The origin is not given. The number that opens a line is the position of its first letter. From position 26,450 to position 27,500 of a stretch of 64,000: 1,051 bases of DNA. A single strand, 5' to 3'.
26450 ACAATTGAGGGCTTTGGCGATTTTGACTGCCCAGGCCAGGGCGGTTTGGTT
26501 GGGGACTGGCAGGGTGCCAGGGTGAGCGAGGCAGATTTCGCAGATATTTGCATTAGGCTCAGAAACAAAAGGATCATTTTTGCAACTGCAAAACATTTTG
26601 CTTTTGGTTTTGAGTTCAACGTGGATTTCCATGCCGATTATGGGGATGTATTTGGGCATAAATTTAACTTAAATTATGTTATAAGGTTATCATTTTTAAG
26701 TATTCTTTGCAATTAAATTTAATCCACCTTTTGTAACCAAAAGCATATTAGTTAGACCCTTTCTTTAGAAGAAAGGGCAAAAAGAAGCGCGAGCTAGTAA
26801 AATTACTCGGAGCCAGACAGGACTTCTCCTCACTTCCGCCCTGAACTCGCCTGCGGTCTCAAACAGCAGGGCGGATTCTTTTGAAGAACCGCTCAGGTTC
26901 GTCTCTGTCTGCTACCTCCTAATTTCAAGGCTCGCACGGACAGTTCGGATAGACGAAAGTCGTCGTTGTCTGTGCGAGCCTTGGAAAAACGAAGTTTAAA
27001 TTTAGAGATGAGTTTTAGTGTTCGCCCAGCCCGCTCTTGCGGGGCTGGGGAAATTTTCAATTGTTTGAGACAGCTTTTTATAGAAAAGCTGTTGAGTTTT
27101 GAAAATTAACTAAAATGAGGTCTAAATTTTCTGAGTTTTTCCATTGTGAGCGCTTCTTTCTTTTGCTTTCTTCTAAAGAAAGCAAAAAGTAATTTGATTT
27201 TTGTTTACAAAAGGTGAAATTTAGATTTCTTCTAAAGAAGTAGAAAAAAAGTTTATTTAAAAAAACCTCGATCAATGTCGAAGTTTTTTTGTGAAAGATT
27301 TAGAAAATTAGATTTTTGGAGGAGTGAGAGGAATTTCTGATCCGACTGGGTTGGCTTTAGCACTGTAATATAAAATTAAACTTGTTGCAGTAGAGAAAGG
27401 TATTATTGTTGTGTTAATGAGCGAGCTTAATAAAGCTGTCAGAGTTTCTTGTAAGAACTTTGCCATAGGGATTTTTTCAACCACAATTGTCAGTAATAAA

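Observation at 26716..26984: A 220-nt structured element present upstream of both gatB and proS, in the gene sense, with compensatory stem substitutions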

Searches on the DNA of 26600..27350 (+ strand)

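Call 7: search_rna_families(source=window, start=26600, end=27350, threshold=evalue, max_evalue=10, show_alignments=2)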
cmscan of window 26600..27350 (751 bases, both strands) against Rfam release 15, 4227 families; matches with E-value up to 10: 19.
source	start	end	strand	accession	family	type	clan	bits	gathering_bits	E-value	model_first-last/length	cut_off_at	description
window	27246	27304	+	RF03926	MIR1435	Gene; miRNA;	-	22.4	94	0.97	1-186/186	no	MIR1435 microRNA precursor family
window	26757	26786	+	RF03156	L31-Firmicutes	Cis-reg; leader;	CL00118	19.9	33.3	0.13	1-32/32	no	L31-Firmicutes ribosomal protein leader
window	27130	27246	+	RF00020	U5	Gene; snRNA; splicing;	-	19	40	4.5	1-117/117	no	U5 spliceosomal RNA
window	27164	27239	+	RF02330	TtnuHACA23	Gene; snRNA; snoRNA; HACA-box;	-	19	100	5.7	1-135/135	no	Tetrahymena snoRNA TtnuHACA23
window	27135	27220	+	RF03496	MIR2086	Gene; miRNA;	-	18.7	50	1.5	1-87/87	no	MIR2086 microRNA precursor family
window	27152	27239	+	RF03155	TD-1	Cis-reg;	CL00124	18.5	64.5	2.1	1-120/120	no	TD-1 RNA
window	27252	27324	+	RF02351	psRNA14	Gene; sRNA;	-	18.4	60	2.9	1-84/84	no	Proteobacteria sRNA psRNA14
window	27134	27192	-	RF01714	Ocean-V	Gene; sRNA;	-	18.2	75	0.72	1-72/72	no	Ocean-V RNA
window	26914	26995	+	RF01926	mir-981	Gene; miRNA;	-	16.9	51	0.098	1-86/86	no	mir-981 microRNA precursor family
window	27244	27289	-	RF01770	rimP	Cis-reg; leader;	-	16.7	47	6.6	32-102/102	no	Gammaprotebacteria rimP leader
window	27164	27253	+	RF00396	SNORA13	Gene; snRNA; snoRNA; HACA-box;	CL00028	16.2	53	5.3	1-134/134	no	Small nucleolar RNA SNORA13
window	27142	27205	+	RF01859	Phe_leader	Cis-reg; leader;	-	16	55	8.8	1-125/125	no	Phenylalanine leader peptide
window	27146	27229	+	RF01005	MIR530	Gene; miRNA;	-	15.8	85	4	39-136/172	no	MIR530 microRNA precursor family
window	26924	26984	-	RF03863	mir-1258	Gene; miRNA;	-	15.5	74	9.7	1-72/72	no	mir-1258 microRNA precursor family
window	27215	27288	+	RF02701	PsrR1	Gene; sRNA;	-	14.5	42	7.8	32-79/79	no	Photosynthesis regulatory RNA1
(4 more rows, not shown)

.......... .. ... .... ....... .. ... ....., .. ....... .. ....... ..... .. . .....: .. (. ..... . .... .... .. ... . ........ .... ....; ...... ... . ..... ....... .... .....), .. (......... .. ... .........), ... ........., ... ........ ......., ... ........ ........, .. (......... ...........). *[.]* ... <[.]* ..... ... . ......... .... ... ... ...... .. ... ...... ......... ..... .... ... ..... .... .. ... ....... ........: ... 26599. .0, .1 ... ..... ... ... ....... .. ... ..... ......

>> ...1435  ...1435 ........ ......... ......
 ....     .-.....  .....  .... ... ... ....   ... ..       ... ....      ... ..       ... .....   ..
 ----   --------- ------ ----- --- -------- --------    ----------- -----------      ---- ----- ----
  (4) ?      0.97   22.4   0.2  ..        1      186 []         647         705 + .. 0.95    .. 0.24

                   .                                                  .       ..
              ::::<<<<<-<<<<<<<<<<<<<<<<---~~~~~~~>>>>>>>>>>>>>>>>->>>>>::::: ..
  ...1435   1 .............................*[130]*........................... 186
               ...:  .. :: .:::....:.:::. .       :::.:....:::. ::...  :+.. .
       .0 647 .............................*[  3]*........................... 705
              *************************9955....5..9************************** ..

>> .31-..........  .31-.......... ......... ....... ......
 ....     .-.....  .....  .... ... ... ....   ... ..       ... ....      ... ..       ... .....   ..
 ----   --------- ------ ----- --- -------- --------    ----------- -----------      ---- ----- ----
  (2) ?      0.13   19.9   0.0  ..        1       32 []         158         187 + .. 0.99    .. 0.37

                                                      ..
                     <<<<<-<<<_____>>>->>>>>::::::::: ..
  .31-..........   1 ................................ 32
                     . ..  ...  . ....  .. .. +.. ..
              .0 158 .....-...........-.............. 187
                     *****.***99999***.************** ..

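Call 20: search_dna_similar(query=window:26700-27230:+, collection=phages, mode=distant, max_evalue=0.01)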
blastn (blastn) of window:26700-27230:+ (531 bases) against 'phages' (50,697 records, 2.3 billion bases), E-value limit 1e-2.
No match.

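Call 103: build_rna_model(alignment_id=A9, structure=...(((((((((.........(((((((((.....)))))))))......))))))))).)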
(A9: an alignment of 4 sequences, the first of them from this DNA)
Model R1 built from alignment A9 (4 sequences, 60 columns); structure: as given.
model positions 59; base pairs 18; branch points 0; effective number of sequences 2.54; information 0.946 bits per position. Calibrated on 0.2 Mb of random sequence (short: E-values are rough).
structure used (alignment columns):
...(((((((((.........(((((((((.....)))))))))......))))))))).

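Call 105: search_with_rna_model(model_id=R1, sources=[window, L017, L018, L019, L020, L021, L022, L023, L024, L025, L026, L027, L028, L029, L030, L031, L032, L033, L034, L035, L036, L037, L038, L039, L040, L041, L042, L043, L044, L045, L046, L047, L048, L049, L050, L051, L052, L053, L054, L055, L056, L057, L058, L059, L060, L061, L062, L063, L064, L065, L066, L067, L068, L069, L070, L071, L072, L073, L074, L075, L076, L077, L078, L079, L080, L081, L082, L083, L084, L085, L086, L087, L088, L089, L090, L091, L092, L093, L094, L095, L096, L101, L110, L111, L112, L113, L114, L115, L116, L117, L118, L119], max_evalue=5)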
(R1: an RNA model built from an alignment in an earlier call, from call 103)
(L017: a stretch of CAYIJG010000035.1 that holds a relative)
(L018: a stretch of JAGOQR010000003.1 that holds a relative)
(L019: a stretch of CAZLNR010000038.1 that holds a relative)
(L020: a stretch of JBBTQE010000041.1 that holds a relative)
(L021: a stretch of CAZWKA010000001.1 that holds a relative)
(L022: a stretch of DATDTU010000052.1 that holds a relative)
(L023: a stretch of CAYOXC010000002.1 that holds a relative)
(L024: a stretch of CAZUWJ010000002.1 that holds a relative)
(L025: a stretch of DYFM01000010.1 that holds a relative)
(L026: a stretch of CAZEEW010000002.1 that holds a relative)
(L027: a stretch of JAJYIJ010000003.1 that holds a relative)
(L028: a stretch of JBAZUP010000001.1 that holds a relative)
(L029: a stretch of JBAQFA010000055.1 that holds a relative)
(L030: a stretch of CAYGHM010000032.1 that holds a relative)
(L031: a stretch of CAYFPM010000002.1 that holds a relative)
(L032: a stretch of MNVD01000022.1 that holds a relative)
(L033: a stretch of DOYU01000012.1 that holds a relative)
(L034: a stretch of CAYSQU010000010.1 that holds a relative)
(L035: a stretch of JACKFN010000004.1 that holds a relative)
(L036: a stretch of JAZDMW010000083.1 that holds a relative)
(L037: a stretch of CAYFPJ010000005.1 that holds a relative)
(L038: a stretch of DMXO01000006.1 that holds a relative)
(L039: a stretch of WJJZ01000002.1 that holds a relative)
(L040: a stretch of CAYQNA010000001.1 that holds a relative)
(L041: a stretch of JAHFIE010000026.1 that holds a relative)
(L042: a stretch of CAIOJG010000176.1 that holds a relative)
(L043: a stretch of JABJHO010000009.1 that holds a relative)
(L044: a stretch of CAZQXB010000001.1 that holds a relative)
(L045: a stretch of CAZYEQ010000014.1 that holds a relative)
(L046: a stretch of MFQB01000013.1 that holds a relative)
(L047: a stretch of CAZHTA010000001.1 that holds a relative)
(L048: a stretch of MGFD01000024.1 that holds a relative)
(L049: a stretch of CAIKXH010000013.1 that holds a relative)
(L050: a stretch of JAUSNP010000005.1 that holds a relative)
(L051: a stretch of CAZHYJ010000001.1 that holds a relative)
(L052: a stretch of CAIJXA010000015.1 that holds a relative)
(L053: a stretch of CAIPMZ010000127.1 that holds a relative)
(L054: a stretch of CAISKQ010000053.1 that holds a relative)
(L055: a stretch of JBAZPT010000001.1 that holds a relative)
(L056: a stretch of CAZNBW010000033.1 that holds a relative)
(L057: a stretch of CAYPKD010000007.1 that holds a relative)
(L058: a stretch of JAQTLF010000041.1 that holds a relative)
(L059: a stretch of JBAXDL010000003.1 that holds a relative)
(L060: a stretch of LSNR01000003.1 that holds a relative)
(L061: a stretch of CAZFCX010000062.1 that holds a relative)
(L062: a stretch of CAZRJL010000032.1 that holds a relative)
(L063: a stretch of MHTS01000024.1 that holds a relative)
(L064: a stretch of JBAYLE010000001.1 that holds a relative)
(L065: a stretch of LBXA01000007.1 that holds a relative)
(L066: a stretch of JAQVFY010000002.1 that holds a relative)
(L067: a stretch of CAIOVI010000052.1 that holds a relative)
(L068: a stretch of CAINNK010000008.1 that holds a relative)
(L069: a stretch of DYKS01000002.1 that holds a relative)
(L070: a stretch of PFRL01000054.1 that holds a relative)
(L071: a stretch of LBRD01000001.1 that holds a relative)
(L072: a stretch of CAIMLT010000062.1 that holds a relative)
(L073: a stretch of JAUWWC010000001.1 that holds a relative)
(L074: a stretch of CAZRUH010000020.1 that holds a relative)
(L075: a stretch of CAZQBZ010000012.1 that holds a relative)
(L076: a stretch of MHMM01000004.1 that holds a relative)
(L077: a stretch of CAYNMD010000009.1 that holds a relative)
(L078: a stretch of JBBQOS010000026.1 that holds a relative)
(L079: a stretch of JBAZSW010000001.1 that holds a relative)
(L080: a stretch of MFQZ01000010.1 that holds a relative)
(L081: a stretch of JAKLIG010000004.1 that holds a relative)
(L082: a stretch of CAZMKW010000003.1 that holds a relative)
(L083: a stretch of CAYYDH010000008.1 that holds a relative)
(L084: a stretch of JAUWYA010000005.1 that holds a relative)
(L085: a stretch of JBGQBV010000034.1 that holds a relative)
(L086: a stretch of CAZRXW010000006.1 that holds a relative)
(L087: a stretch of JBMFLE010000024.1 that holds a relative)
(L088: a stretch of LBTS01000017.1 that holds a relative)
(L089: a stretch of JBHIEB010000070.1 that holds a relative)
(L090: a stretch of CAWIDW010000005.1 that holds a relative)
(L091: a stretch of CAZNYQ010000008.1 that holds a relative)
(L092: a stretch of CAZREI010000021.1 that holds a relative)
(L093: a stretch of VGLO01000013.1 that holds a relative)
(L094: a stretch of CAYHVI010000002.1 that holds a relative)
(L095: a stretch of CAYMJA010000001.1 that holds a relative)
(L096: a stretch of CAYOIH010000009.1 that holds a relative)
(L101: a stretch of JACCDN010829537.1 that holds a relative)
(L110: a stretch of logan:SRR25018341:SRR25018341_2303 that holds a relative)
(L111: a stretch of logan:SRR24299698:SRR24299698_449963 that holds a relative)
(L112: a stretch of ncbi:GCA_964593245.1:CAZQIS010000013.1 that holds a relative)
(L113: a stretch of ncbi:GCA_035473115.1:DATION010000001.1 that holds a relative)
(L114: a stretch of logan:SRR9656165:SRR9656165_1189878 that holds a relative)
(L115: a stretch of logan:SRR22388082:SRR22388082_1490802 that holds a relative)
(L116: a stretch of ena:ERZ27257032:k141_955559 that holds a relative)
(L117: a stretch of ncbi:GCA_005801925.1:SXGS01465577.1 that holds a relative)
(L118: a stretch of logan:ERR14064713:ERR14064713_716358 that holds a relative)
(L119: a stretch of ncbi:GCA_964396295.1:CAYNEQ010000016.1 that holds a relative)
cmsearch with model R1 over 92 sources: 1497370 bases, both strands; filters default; matches with E-value up to 5: 12.
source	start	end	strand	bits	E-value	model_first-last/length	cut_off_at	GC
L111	2123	2181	-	87.5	1.9e-19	1-59/59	no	0.47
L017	5643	5701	+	86.8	2.9e-19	1-59/59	no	0.39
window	51135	51193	-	84.3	1.4e-18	1-59/59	no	0.44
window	27050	27108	+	80.2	1.8e-17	1-59/59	no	0.25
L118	1121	1179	+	66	1.2e-13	1-59/59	no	0.53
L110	1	52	-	58.8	1.1e-11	1-52/59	3'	0.27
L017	5429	5487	-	56.6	4.2e-11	1-59/59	no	0.59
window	51355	51405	+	52.5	5.5e-10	1-59/59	no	0.63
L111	2334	2377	+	39.7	1.6e-06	1-59/59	no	0.64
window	26834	26877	-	37.9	5.1e-06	1-59/59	no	0.61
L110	206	249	+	36.5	1.2e-05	1-59/59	no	0.59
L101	1053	1096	+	32.1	0.00019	1-59/59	no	0.61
